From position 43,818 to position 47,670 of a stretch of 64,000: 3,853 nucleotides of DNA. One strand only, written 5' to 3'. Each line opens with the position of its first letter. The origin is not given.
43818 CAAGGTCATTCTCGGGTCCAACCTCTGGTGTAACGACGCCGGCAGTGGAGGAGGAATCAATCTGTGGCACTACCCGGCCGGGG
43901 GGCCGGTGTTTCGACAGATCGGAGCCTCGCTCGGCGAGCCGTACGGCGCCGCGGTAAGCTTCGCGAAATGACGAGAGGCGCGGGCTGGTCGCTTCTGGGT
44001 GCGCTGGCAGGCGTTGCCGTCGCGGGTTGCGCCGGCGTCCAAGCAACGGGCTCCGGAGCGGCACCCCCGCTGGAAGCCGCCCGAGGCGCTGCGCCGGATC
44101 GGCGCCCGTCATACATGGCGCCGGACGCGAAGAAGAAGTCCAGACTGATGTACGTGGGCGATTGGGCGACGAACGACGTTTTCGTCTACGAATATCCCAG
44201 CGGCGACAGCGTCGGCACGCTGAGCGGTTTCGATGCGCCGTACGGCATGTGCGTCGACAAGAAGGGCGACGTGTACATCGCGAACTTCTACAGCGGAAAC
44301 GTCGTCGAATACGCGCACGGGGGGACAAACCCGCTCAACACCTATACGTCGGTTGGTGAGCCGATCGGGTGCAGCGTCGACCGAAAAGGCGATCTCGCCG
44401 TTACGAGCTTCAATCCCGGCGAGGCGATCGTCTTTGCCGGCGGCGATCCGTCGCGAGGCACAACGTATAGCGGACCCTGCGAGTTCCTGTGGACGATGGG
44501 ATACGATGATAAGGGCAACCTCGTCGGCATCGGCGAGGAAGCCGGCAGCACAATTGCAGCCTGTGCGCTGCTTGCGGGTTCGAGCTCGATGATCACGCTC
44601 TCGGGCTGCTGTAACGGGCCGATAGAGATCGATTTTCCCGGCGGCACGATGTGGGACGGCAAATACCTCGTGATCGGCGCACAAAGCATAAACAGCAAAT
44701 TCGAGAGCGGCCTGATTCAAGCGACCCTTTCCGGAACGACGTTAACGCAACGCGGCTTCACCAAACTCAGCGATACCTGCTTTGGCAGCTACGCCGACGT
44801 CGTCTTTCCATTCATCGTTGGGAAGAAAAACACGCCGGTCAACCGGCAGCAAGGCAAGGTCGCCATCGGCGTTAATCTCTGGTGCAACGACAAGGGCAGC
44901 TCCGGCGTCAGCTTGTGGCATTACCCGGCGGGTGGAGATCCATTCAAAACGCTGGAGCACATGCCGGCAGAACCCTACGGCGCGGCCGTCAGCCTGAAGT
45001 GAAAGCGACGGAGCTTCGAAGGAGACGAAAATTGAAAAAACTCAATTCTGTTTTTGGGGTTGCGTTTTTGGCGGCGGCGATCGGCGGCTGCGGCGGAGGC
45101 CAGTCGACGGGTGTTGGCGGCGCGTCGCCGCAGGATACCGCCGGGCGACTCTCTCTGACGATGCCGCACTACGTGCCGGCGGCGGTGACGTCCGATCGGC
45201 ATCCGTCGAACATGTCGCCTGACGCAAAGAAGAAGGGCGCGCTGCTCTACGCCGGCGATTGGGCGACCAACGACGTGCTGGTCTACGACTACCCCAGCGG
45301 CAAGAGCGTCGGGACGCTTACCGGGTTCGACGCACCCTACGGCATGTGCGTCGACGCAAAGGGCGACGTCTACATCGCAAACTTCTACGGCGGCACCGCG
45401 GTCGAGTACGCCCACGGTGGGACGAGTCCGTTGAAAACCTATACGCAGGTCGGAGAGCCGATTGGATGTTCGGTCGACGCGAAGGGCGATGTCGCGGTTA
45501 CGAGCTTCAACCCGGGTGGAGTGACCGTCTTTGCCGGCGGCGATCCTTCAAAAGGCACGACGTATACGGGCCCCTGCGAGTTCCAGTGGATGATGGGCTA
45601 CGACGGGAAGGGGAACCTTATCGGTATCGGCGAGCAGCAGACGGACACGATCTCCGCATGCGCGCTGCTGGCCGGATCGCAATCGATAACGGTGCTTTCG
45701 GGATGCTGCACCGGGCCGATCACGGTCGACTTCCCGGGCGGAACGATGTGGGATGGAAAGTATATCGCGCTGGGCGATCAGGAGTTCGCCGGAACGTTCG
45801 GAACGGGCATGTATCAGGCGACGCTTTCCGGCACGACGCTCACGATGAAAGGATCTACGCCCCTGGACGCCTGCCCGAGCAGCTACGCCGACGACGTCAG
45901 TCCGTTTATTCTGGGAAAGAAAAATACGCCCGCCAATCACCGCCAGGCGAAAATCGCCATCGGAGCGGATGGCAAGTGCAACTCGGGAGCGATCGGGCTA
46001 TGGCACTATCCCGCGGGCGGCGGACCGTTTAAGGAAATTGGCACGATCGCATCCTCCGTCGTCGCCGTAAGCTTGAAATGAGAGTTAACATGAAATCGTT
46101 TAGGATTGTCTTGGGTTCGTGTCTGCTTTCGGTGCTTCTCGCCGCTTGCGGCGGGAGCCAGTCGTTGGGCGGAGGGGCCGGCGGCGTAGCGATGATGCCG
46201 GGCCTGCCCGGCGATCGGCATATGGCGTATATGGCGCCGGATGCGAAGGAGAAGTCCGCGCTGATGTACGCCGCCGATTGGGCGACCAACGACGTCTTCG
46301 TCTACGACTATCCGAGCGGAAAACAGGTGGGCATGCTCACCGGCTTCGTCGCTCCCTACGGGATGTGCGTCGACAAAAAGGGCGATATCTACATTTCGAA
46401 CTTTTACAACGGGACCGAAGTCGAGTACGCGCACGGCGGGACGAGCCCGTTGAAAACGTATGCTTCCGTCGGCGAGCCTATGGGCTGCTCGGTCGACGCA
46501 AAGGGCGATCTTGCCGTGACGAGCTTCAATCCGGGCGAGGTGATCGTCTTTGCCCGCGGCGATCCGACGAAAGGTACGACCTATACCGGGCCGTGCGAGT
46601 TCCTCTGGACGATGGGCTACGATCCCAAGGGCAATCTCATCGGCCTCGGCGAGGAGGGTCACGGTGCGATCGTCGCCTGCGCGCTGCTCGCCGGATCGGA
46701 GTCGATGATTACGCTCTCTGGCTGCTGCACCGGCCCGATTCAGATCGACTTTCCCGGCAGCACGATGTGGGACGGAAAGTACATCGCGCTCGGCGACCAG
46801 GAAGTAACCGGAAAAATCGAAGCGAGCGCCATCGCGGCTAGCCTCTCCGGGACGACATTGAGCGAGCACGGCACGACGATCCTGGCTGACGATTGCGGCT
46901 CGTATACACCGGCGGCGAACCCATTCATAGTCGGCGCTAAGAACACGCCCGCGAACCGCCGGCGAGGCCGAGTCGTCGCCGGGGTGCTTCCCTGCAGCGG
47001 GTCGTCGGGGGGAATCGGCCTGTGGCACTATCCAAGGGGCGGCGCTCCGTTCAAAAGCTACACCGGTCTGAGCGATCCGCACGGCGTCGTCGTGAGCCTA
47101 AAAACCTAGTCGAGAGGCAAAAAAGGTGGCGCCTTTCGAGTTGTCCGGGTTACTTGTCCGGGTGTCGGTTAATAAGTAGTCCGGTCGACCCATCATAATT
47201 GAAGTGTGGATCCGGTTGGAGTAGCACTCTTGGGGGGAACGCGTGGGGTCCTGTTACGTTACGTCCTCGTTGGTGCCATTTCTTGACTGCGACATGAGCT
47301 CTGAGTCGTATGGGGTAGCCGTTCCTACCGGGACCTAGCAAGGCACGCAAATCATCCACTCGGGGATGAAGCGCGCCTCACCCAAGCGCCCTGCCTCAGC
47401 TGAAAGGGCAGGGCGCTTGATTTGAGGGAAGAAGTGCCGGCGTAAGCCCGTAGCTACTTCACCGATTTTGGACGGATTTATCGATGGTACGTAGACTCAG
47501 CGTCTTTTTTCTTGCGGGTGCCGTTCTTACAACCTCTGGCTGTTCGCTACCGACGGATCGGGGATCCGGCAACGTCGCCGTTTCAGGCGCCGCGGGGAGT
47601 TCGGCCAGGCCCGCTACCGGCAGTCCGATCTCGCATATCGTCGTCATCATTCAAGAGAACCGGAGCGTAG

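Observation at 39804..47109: Second LAL regulator divergent from a four-gene tandem BP1 array with coupled start/stop codons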

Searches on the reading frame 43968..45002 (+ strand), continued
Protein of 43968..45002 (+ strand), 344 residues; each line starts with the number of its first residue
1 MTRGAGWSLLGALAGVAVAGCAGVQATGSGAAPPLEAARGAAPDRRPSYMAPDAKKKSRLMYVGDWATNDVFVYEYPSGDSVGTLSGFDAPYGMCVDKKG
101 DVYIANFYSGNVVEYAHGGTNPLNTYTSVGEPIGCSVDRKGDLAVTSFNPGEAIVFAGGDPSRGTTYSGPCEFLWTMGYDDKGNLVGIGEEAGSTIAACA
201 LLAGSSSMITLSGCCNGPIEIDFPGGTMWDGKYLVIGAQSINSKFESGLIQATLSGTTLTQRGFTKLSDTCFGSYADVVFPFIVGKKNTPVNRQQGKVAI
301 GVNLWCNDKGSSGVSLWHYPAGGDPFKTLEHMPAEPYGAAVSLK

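Call 28: find_related_loci(query=A2, collection=genome_contigs, flank=8000)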
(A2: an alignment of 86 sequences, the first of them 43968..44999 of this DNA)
Query A2 (344 aa) in genome_contigs; peptide patterns used: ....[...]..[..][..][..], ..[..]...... (x = any residue, [..] = any of these).
289 stretches matched a pattern; 218 encode a relative of the query (tblastn E <= 1e-3); the best 80 are kept; 77 distinct loci.
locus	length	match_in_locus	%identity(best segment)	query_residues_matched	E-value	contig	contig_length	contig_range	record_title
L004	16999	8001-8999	82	9-341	0e+0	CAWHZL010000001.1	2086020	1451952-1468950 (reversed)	MAG: Candidatus Eremiobacteraeota bacterium isolate MFD04463.bin.1.211 genome assembly, contig: contig_13461, whole geno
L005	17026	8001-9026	54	20-343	1e-115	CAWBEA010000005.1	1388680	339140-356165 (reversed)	MAG: Candidatus Eremiobacteraeota bacterium isolate MFD00731.bin.1.64 genome assembly, contig: contig_63928, whole genom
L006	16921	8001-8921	57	34-343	5e-115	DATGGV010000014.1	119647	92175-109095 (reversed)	MAG TPA_asm: Candidatus Cybelea sp. isolate SMAG_U9763 k141_40060, whole genome shotgun sequence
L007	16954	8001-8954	57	20-343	6e-113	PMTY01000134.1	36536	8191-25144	MAG: Vulcanimicrobiota bacterium isolate palsa_1483 73.20110700_P2M.28_contig_17181, whole genome shotgun sequence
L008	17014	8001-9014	54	14-343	8e-111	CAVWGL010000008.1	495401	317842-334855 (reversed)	MAG: Candidatus Eremiobacteraeota bacterium isolate MFD01248.bin.1.94 genome assembly, contig: contig_27633, whole genom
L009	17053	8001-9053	51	14-343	2e-109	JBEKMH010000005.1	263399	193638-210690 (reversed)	MAG: Candidatus Cybelea sp. isolate SPRUCE 38 SPRUCE_38_5, whole genome shotgun sequence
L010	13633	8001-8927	58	34-343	4e-108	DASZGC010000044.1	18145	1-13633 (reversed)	MAG TPA_asm: Candidatus Cybelea sp. isolate SMAG_U6538 k141_5963530, whole genome shotgun sequence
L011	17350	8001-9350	56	26-343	1e-107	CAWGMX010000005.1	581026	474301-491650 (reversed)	MAG: Candidatus Eremiobacteraeota bacterium isolate MFD01138.bin.1.9 genome assembly, contig: contig_41246, whole genome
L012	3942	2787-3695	57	34-343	3e-108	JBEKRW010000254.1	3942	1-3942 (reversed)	MAG: Candidatus Cybelea sp. isolate SPRUCE 51 SPRUCE_51_254, whole genome shotgun sequence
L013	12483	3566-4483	56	34-343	2e-106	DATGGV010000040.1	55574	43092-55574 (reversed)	MAG TPA_asm: Candidatus Cybelea sp. isolate SMAG_U9763 k141_696418, whole genome shotgun sequence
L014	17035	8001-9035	51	5-343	2e-105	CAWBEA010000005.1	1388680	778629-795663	MAG: Candidatus Eremiobacteraeota bacterium isolate MFD00731.bin.1.64 genome assembly, contig: contig_63928, whole genom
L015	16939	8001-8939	56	30-343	2e-104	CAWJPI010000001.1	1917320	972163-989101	MAG: Candidatus Eremiobacteraeota bacterium isolate MFD04463.bin.2.207 genome assembly, contig: contig_13468, whole geno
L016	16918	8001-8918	56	34-343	1e-104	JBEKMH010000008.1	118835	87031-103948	MAG: Candidatus Cybelea sp. isolate SPRUCE 38 SPRUCE_38_8, whole genome shotgun sequence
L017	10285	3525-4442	54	34-343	5e-104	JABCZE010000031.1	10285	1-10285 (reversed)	MAG: Vulcanimicrobiota bacterium isolate Inc-BW-C-12-O_MAG47 Ga0210391_10005648, whole genome shotgun sequence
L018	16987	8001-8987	53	18-343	3e-102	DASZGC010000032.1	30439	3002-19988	MAG TPA_asm: Candidatus Cybelea sp. isolate SMAG_U6538 k141_5250277, whole genome shotgun sequence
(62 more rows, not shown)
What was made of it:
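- Of the best 80 kept (77 loci), all but three short contigs are from this phylum: call 28.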

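Call 35: find_encoding_contigs(protein=P0004, flank=10000, max_places=2)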
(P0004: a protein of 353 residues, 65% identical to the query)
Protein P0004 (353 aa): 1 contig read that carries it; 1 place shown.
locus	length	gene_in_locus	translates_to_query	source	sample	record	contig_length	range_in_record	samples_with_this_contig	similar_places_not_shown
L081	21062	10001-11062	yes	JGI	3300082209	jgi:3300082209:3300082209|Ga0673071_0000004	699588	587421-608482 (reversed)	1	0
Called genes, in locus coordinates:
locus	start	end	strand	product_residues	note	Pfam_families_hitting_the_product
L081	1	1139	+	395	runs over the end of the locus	-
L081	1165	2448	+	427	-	PF04185:Phosphoesterase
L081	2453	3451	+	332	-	-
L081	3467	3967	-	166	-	-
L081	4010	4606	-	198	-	PF01370:Epimerase (weak), PF04321:RmlD_sub_bind (weak), PF08659:KR (faint), PF13561:adh_short_C2, PF00106:adh_short (weak)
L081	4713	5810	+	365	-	PF06739:SBBP (faint), PF20067:SSL_N (faint), PF22807:TrAA12 (faint), PF01436:NHL (faint), PF23500:DUF7133 (faint), PF07494:Reg_prop (faint)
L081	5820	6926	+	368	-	PF01436:NHL (faint), PF06739:SBBP (faint)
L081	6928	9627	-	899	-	PF13191:AAA_16, PF13401:AAA_22 (weak), PF00196:GerE, PF08281:Sigma70_r4_2 (weak)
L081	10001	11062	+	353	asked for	-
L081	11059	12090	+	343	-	-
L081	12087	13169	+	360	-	-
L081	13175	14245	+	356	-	-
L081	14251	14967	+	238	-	-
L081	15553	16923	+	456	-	PF04185:Phosphoesterase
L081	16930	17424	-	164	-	PF00160:Pro_isomerase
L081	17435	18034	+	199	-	PF13302:Acetyltransf_3, PF00583:Acetyltransf_1, PF13508:Acetyltransf_7 (weak)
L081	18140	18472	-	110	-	-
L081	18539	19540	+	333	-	-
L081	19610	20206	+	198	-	-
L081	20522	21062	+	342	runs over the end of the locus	PF01436:NHL (faint)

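Call 36: find_encoding_contigs(protein=P0008, flank=10000, max_places=2)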
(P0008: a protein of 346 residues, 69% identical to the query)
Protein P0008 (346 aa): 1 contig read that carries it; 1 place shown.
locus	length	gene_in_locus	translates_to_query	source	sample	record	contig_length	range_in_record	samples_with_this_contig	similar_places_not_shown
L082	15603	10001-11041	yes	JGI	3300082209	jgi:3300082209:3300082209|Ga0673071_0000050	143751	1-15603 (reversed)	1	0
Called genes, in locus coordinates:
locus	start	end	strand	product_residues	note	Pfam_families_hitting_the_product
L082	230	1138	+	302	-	PF08240:ADH_N, PF00107:ADH_zinc_N (weak), PF13602:ADH_zinc_N_2 (weak)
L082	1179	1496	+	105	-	-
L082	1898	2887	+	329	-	-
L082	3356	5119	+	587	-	PF04185:Phosphoesterase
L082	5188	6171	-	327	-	-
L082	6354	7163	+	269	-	PF12146:Hydrolase_4 (faint), PF00561:Abhydrolase_1 (faint), PF12697:Abhydrolase_6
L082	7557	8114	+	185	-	PF13302:Acetyltransf_3, PF00583:Acetyltransf_1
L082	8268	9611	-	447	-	-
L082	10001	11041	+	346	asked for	-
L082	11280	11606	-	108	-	-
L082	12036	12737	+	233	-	-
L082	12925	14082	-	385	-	-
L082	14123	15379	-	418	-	-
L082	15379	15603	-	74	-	?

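Call 62: search_protein_representatives(alignment_id=A2)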
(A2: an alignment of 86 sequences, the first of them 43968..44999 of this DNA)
Query: 86 sequences, 357 profile positions. Proteins with E-value up to 0.001 (for the whole library): 35494; up to 1e-10: 11943; up to 1e-30: 2755. The best 150 are listed.
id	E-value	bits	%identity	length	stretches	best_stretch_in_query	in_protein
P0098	1.0e-150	518.2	-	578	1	10-355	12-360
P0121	7.7e-149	512.0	-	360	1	9-356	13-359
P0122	3.6e-146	503.2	-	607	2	59-356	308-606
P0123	1.4e-145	501.2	-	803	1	9-355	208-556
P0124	6.2e-144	495.9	-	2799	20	98-210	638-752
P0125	1.8e-142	491.0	-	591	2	53-354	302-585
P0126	1.2e-135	468.7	-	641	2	10-354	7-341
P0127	2.8e-134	464.1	-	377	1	9-354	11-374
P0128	6.9e-132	456.2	-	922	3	60-356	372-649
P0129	5.2e-129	446.8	-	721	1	47-352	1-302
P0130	7.4e-129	446.3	-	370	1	1-356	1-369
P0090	3.4e-128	444.1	-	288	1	64-356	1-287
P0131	1.7e-127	441.8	-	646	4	11-356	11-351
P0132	6.4e-126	436.6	-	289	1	64-356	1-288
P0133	2.8e-123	427.9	-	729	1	19-356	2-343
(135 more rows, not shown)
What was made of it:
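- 2755 cluster representatives at E<=1e-30: call 62.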

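Call 67: search_protein_families(library=padloc, proteins=[window:43968-45002:+], max_evalue=0.01)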
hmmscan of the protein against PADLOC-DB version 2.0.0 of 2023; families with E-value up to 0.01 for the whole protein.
window:43968-45002:+ (344 aa): 0 families

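Call 73: search_protein_families(library=pfam, proteins=[L005:4150-5688:+, L005:3382-4053:+, L005:1659-2891:+], max_evalue=0.05)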
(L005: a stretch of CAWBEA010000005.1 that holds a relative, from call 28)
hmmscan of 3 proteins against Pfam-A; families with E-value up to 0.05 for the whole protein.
L005:4150-5688:+ (512 aa): 11 families
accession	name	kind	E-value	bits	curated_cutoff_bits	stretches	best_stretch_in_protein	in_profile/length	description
PF13424.12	TPR_12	-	5.8e-11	42.9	30.1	2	324-388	3-71/77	Tetratricopeptide repeat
PF14559.12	TPR_19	-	3.3e-08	34.2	25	1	372-438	1-62/68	Tetratricopeptide repeat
PF07719.23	TPR_2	-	2.2e-06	27.8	27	0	244-262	3-21/34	Tetratricopeptide repeat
PF13384.12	HTH_23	-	0.0015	18.7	24.6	1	57-89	6-36/50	Homeodomain-like domain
PF07721.20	TPR_4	-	0.0046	17.9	27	1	401-425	2-26/26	Tetratricopeptide repeat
PF13432.12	TPR_16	-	0.0085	17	32.7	1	370-429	5-60/65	Tetratricopeptide repeat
PF12895.13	ANAPC3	-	0.01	16.5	27.2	0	374-426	1-49/82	Anaphase-promoting complex, cyclosome, subunit 3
PF23914.1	TPR_CcmH_CycH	-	0.016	15.5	42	0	341-383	100-142/158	Cytochrome c-type biogenesis protein H TPR domain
PF13428.12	TPR_14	-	0.024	15.7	23.5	0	404-438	5-40/44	Tetratricopeptide repeat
PF17139.9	DUF5112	-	0.041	13.8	29.4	0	227-264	23-60/266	Domain of unknown function (DUF5112)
PF13374.12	TPR_10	-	0.049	14.1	27.5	0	365-388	5-28/42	Tetratricopeptide repeat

L005:3382-4053:+ (223 aa): 0 families

L005:1659-2891:+ (410 aa): 4 families
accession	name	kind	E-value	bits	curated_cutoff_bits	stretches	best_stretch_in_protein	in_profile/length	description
PF10282.15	Lactonase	-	8.1e-36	124.4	21.7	3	66-191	202-331/344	Lactonase, 7-bladed beta-propeller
PF01731.26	Arylesterase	-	1.2e-09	38.7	21.3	0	201-228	56-83/86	Arylesterase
PF08450.18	SGL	-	4.2e-08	33.5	26.3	0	108-180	139-212/246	SMP-30/Gluconolactonase/LRE-like region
PF03413.25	PepSY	-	0.017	15.8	24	0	196-234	21-55/60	Peptidase propeptide and YPEB domain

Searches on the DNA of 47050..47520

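Call 79: search_rna_families(source=window, start=47050, end=47520, threshold=evalue, max_evalue=1, show_alignments=2)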
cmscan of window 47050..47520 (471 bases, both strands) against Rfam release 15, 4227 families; matches with E-value up to 1: 3.
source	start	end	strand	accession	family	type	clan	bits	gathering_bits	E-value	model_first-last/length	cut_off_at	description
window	47364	47423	+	RF02398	sau-6072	Gene; sRNA;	-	23.2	50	0.023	1-53/53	no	Staphylococcus sRNA sau-6072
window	47376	47428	+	RF03241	mir-1789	Gene; miRNA;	-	22.7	88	0.019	1-63/63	no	mir-1789 microRNA precursor family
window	47375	47428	+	RF04132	mir-4436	Gene; miRNA;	-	17.9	74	0.51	1-85/85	no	mir-4436 microRNA precursor family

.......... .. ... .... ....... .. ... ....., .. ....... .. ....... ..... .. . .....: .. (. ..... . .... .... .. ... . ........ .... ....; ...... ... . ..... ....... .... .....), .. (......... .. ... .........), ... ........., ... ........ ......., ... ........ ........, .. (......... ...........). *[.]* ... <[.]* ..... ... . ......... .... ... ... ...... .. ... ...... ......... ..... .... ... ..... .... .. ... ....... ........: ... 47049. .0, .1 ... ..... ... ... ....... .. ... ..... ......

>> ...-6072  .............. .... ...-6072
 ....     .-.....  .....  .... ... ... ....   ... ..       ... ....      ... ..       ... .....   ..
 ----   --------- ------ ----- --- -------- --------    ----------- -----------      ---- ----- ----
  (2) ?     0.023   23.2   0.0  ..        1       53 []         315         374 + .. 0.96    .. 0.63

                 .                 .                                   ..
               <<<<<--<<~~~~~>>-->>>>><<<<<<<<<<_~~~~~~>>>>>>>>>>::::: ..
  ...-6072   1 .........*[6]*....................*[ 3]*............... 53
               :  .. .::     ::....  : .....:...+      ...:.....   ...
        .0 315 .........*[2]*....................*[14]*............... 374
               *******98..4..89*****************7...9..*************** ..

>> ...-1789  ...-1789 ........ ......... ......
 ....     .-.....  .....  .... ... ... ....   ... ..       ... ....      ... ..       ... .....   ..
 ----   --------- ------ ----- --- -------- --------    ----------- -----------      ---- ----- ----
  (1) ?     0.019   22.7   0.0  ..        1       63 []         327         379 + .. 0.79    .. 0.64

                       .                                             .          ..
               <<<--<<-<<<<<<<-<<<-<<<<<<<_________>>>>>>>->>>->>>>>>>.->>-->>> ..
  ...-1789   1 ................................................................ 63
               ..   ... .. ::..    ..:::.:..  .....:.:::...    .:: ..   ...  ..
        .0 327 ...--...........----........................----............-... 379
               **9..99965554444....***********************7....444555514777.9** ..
